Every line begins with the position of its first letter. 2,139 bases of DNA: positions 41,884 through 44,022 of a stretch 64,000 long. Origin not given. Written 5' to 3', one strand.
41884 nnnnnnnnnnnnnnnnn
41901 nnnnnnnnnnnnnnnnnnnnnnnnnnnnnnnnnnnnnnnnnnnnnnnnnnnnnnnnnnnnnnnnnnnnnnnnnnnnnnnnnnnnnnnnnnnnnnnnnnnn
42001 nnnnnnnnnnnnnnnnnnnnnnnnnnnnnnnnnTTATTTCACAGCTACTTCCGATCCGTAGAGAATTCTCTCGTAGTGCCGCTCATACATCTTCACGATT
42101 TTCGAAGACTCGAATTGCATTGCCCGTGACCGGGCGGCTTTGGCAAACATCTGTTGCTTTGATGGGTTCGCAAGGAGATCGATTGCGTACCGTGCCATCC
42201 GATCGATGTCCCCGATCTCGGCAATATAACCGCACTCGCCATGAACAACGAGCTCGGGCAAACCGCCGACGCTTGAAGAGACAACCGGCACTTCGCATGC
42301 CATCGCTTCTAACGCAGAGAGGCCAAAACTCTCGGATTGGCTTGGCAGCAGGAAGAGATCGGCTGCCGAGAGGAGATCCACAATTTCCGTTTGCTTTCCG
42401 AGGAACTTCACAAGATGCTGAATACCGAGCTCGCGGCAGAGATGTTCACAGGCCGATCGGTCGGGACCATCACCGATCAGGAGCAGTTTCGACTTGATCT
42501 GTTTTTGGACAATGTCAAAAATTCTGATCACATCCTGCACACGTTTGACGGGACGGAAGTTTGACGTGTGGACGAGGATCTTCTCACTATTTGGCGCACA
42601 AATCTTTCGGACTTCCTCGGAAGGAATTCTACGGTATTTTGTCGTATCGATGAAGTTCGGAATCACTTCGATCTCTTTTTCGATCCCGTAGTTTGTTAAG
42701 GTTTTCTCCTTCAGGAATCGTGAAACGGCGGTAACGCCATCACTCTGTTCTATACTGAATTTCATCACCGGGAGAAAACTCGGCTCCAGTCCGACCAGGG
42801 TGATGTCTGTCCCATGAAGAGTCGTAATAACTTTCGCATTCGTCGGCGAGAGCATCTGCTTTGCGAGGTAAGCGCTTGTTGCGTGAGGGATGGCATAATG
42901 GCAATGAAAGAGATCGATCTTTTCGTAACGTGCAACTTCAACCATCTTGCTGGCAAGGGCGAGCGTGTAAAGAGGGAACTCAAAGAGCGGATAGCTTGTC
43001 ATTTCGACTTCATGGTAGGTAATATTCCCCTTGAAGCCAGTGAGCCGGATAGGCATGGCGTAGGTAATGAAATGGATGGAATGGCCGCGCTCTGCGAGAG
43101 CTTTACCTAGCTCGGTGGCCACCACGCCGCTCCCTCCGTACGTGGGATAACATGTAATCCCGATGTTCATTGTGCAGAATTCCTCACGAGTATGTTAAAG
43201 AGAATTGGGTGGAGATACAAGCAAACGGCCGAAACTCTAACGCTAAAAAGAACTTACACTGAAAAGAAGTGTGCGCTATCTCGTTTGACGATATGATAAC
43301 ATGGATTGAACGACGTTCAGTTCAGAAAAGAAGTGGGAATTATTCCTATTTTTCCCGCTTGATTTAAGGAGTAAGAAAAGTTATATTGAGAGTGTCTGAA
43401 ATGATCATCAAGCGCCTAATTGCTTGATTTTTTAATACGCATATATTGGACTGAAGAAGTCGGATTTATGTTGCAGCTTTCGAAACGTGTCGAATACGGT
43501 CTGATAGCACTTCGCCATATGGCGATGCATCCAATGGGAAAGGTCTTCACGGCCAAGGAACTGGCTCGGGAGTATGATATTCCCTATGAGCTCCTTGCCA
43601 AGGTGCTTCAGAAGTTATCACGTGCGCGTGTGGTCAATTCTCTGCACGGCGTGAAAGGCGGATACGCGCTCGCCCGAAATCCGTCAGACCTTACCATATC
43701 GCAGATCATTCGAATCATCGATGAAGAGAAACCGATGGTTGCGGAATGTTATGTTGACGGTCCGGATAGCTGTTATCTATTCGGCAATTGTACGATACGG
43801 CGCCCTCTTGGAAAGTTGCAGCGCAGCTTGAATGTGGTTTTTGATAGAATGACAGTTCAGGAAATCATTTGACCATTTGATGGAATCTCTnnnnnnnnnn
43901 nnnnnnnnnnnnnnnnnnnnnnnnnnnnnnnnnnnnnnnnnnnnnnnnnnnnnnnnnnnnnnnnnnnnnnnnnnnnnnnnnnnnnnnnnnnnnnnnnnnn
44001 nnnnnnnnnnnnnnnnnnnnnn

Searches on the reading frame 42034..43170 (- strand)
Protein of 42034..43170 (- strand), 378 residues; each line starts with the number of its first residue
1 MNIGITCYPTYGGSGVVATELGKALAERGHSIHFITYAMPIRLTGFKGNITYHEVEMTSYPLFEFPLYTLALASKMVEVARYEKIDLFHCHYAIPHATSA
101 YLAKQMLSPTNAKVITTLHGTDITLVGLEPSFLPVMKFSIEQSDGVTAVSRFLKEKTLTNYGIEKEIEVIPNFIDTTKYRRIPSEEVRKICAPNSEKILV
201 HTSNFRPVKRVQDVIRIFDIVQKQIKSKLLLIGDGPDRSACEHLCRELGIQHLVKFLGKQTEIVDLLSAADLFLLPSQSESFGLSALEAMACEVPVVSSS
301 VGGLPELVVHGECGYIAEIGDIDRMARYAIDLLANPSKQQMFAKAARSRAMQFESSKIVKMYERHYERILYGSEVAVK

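Call 4: search_protein_families(library=pfam, proteins=[window:42034-43170:-])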
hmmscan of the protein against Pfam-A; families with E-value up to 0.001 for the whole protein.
window:42034-43170:- (378 aa): 8 families
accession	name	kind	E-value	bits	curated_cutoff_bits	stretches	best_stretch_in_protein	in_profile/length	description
PF00534.26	Glycos_transf_1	-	2.1e-40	138.5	26.4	1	189-348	8-171/172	Glycosyl transferases group 1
PF13692.12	Glyco_trans_1_4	-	3.4e-33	115.3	27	1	197-335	2-142/142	Glycosyl transferases group 1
PF13439.12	Glyco_transf_4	-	2.2e-30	106.4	28.5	1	11-177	1-169/170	Glycosyltransferase Family 4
PF13579.12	Glyco_trans_4_4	-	7.3e-15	56.1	29.7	1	12-172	1-157/158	Glycosyl transferase 4-like domain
PF20706.3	GT4-conflict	-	5.2e-12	45.9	26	1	253-308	265-320/385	Family 4 Glycosyltransferase in conflict systems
PF13477.12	Glyco_trans_4_2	-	4.8e-10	40.2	23.4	1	20-148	15-137/139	Glycosyl transferase 4-like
PF13524.12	Glyco_trans_1_2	-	3.4e-05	24.2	25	1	260-350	38-129/144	Glycosyl transferase-like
PF08323.17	Glyco_transf_5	-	9.3e-05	22.7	22.7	0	7-39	9-43/239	Starch synthase catalytic domain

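Call 5: search_protein_families(library=ncbifam, proteins=[window:42034-43170:-])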
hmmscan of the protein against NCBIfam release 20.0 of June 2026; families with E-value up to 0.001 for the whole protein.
window:42034-43170:- (378 aa): 40 families (the best 25 are shown)
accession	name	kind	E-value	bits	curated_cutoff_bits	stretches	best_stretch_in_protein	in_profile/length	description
TIGR03999.1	thiol_BshA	equivalog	4.2e-168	559.1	273.7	1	1-370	1-374/375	N-acetyl-alpha-D-glucosaminyl L-malate synthase BshA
TIGR03088.1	stp2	hypoth_equivalog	4e-38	131.4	409.05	1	145-370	139-374/374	TIGR03088 family PEP-CTERM/XrtA system glycosyltransferase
NF041876.1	EPS_EpsE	equivalog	3.1e-29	102.4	400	1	67-353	96-380/389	exopolysaccharide biosynthesis GT4 family glycosyltransferase EpsE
TIGR02149.1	glgA_Coryne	subfamily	4.1e-29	101.9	302.4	1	10-367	14-388/391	glycogen synthase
NF047684.1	TeichurnBiosyTuaC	equivalog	6.8e-26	91.1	550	1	84-369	108-389/391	teichuronic acid biosynthesis protein TuaC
TIGR03449.1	mycothiol_MshA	equivalog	1.3e-24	86.9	462.5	1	158-369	180-403/406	D-inositol-3-phosphate glycosyltransferase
NF053787.1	GlcN_PG_synth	equivalog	2.2e-20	72.9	480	1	142-370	143-360/361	N-acetylglucosaminyl phosphatidylglycerol synthase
NF038229.1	Glyco4_Geo_Pelo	equivalog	4.5e-20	71.9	400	1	99-370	67-337/338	GPMC system family 4 glycosyltransferase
NF038255.1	exopoly_VpsD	equivalog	1.4e-19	70.3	300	1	138-370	152-380/381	VpsD family glycosyltransferase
TIGR04063.1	stp3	hypoth_equivalog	3.1e-19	69.1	442.05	1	140-370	155-396/397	TIGR04063 family PEP-CTERM/XrtA system glycosyltransferase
NF047880.1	glyco_SdgA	exception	1.2e-18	67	800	1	112-364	239-485/488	serine-aspartate repeat adhesin O-glycosyltransferase SdgA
TIGR04047.1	MSMEG_0565_glyc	hypoth_equivalog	1.8e-18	66.8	259.85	1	3-354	2-359/373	MSMEG_0565 family glycosyltransferase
TIGR04157.1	glyco_rSAM_CFB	subfamily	2.2e-18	66.4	400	1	140-366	167-393/406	TIGR04157 family glycosyltransferase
NF038011.1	PelF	equivalog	2.3e-18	66.5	100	1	139-363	254-486/489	GT4 family glycosyltransferase PelF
NF050063.1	ProtGlycPglJ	equivalog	1.2e-17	64.2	500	1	136-361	138-358/363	N-acetylgalactosamine-N,N'-diacetylbacillosaminyl-diphospho-undecaprenol 4-alpha-N-acetylgalactosaminyltransferase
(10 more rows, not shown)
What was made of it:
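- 42034..43170 (-): bshA. TIGR03999 559 bits (cutoff 273.7) (call 5).
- Checked: Window 42034-43170(-): TIGR03999 BshA, 559 bits against a cutoff of 273.7 (call 5).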

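Call 38: find_homologous_proteins(query=window:42034-43170:-, max_evalue=1e-50)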
Query window:42034-43170:- (378 aa): 8000 proteins with E <= 1e-50 among 8000 candidates; the best 120 are listed.
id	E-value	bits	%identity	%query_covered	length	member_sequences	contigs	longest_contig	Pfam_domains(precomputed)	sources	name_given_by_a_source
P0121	1.6e-248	842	100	100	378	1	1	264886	PF00534.27,PF13477.13,PF13579.13,PF13439.13,PF20706.4,PF13692.13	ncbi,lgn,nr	ncbi:MAG TPA: N-acetyl-alpha-D-glucosaminyl L-malate synthase BshA [Bacteroidota bacterium]|nr:N-ace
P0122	3.8e-248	841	100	100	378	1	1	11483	PF00534.27,PF13477.13,PF13579.13,PF13439.13,PF20706.4,PF13692.13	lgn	-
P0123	8.9e-226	767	90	99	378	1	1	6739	PF00534.27,PF13477.13,PF13579.13,PF13439.13,PF20706.4,PF13692.13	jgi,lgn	jgi:N-acetyl-alpha-D-glucosaminyl L-malate synthase BshA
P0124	2.2e-215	733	85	100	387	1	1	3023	PF00534.27,PF13477.13,PF13579.13,PF13439.13,PF20706.4,PF13692.13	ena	-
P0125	4.9e-214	728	85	100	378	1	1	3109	PF00534.27,PF13477.13,PF13579.13,PF13439.13,PF20706.4,PF13692.13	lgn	-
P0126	7.1e-214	728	84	100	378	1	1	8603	PF00534.27,PF13477.13,PF13579.13,PF13439.13,PF20706.4,PF13692.13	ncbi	-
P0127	1.7e-209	713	83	99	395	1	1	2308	PF00534.27,PF13477.13,PF13579.13,PF13439.13,PF20706.4,PF13692.13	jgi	jgi:N-acetyl-alpha-D-glucosaminyl L-malate synthase BshA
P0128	6.7e-209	711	83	99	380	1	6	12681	PF00534.27,PF13477.13,PF13579.13,PF13439.13,PF20706.4,PF13692.13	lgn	-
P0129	3.2e-206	703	82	99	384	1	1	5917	PF00534.27,PF13477.13,PF13579.13,PF13524.13,PF13439.13,PF20706.4,PF13692.13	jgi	jgi:N-acetyl-alpha-D-glucosaminyl L-malate synthase BshA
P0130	1.3e-203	694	81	99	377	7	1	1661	PF00534.27,PF13477.13,PF13579.13,PF13439.13,PF20706.4,PF13692.13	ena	-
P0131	3.9e-203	693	81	100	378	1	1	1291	PF00534.27,PF13477.13,PF13579.13,PF13439.13,PF20706.4,PF13692.13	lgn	-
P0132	4.8e-203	692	82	99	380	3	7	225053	PF00534.27,PF13477.13,PF13579.13,PF13524.13,PF13439.13,PF20706.4,PF13692.13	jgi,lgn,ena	jgi:N-acetyl-alpha-D-glucosaminyl L-malate synthase BshA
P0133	1.2e-202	691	80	99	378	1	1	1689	PF00534.27,PF13477.13,PF13579.13,PF13524.13,PF13439.13,PF20706.4,PF13692.13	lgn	-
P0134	3.8e-202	689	80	99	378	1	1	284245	PF00534.27,PF13477.13,PF13579.13,PF13524.13,PF13439.13,PF20706.4,PF13692.13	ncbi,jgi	jgi:N-acetyl-alpha-D-glucosaminyl L-malate synthase BshA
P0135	1.9e-201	687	79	100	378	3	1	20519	PF00534.27,PF13477.13,PF13579.13,PF13439.13,PF20706.4,PF13692.13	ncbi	-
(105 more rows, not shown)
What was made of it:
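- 42034..43170 (-): 100% identical to an NCBI BshA from a Bacteroidota MAG (call 38).
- Checked: It is 100% identical to an NCBI protein already named BshA from a 'MAG TPA Bacteroidota bacterium' (call 38).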

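Call 39: find_encoding_contigs(protein=P0121, flank=3000, max_places=3)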
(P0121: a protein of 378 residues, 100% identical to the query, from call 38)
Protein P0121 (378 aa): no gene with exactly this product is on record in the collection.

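Call 43: find_encoding_contigs(protein=P0123, flank=5000, max_places=2)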
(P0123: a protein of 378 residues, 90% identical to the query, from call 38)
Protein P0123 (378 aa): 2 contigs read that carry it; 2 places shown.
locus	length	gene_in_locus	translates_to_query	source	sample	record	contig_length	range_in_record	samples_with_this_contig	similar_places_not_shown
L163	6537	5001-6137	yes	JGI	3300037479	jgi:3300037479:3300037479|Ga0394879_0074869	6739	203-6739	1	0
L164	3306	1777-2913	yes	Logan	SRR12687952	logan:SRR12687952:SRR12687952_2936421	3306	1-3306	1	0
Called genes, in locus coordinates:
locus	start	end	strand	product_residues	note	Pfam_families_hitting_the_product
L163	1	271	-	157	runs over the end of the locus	?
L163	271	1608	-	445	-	PF19295:SufBD_N, PF01458:SUFBD_core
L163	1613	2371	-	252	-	PF02463:SMC_N (faint), PF00005:ABC_tran, PF13304:AAA_21 (faint)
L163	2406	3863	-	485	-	PF19295:SufBD_N, PF01458:SUFBD_core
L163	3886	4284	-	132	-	-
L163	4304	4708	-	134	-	PF02082:Rrf2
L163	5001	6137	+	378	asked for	PF13439:Glyco_transf_4, PF13477:Glyco_trans_4_2, PF13579:Glyco_trans_4_4, PF20706:GT4-conflict, PF00534:Glycos_transf_1, PF13692:Glyco_trans_1_4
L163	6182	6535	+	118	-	?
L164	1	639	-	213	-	?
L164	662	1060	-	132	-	-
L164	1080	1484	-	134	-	PF02082:Rrf2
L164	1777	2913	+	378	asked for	PF13439:Glyco_transf_4, PF13477:Glyco_trans_4_2, PF13579:Glyco_trans_4_4, PF20706:GT4-conflict, PF00534:Glycos_transf_1, PF13692:Glyco_trans_1_4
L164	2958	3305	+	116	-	?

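Call 44: find_encoding_contigs(protein=P0132, flank=10000, max_places=2)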
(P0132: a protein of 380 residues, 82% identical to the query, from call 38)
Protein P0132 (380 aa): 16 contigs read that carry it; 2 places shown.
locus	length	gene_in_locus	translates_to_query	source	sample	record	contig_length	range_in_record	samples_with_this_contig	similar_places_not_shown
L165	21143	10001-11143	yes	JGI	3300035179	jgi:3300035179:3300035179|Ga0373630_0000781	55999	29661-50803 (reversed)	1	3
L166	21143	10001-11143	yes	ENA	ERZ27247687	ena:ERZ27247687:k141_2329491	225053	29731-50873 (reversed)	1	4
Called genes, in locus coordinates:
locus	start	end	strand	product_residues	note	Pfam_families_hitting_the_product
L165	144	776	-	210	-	PF00081:Sod_Fe_N, PF02777:Sod_Fe_C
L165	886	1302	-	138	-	PF01883:FeS_assembly_P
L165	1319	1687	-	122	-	PF01521:Fe-S_biosyn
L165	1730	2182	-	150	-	PF01592:NifU_N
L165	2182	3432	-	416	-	PF00155:Aminotran_1_2, PF00266:Aminotran_5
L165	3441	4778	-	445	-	PF19295:SufBD_N, PF01458:SUFBD_core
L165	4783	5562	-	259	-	PF00005:ABC_tran, PF02463:SMC_N (faint), PF13304:AAA_21 (faint)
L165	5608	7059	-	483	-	PF19295:SufBD_N, PF01458:SUFBD_core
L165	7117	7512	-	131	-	-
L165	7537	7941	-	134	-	PF02082:Rrf2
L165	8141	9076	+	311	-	PF00005:ABC_tran, PF13304:AAA_21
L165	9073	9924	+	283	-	PF12679:ABC2_membrane_2 (weak)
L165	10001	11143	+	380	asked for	PF13439:Glyco_transf_4, PF13477:Glyco_trans_4_2, PF13579:Glyco_trans_4_4, PF20706:GT4-conflict, PF00534:Glycos_transf_1, PF13692:Glyco_trans_1_4, PF13524:Glyco_trans_1_2 (weak)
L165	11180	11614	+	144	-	-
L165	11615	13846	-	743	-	PF00580:UvrD-helicase, PF01443:Viral_helicase1 (faint), PF13245:AAA_19, PF13604:AAA_30 (faint), PF13361:UvrD_C, PF13538:UvrD_C_2, PF21196:PcrA_UvrD_tudor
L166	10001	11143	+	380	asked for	PF13439:Glyco_transf_4, PF13477:Glyco_trans_4_2, PF13579:Glyco_trans_4_4, PF20706:GT4-conflict, PF00534:Glycos_transf_1, PF13692:Glyco_trans_1_4, PF13524:Glyco_trans_1_2 (weak)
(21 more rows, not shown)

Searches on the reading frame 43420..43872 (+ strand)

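Call 34: search_protein_families(library=ncbifam, proteins=[window:43420-43872:+], max_evalue=0.00001)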
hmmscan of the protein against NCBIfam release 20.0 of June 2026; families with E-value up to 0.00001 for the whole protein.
window:43420-43872:+ (150 aa): 7 families
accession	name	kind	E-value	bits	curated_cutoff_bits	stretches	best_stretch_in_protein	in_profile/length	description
TIGR00738.1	rrf2_super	superfamily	3.3e-27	95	73.3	1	19-150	2-131/132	Rrf2 family transcriptional regulator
TIGR02944.1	suf_reg_Xantho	equivalog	7.4e-22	78.1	110.65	1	17-148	1-129/130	SUF system Fe-S cluster assembly regulator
NF008886.0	PRK11920.1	equivalog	7.2e-16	58.2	193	1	19-146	2-124/153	iron-responsive transcriptional regulator RirA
TIGR02010.1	IscR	equivalog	1.4e-14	54.1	207.55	1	19-150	2-130/135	Fe-S cluster assembly transcriptional regulator IscR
NF008240.0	PRK11014.1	equivalog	1.5e-13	51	182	1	18-150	1-128/141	nitric oxide-sensing transcriptional repressor NsrR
NF047409.1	Cys_reg_CymR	equivalog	1.3e-11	44.8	195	1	19-104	2-87/139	cysteine metabolism transcriptional regulator CymR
NF008110.0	PRK10857.1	equivalog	6.1e-06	26.1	275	1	20-148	3-128/164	Fe-S cluster assembly transcriptional regulator IscR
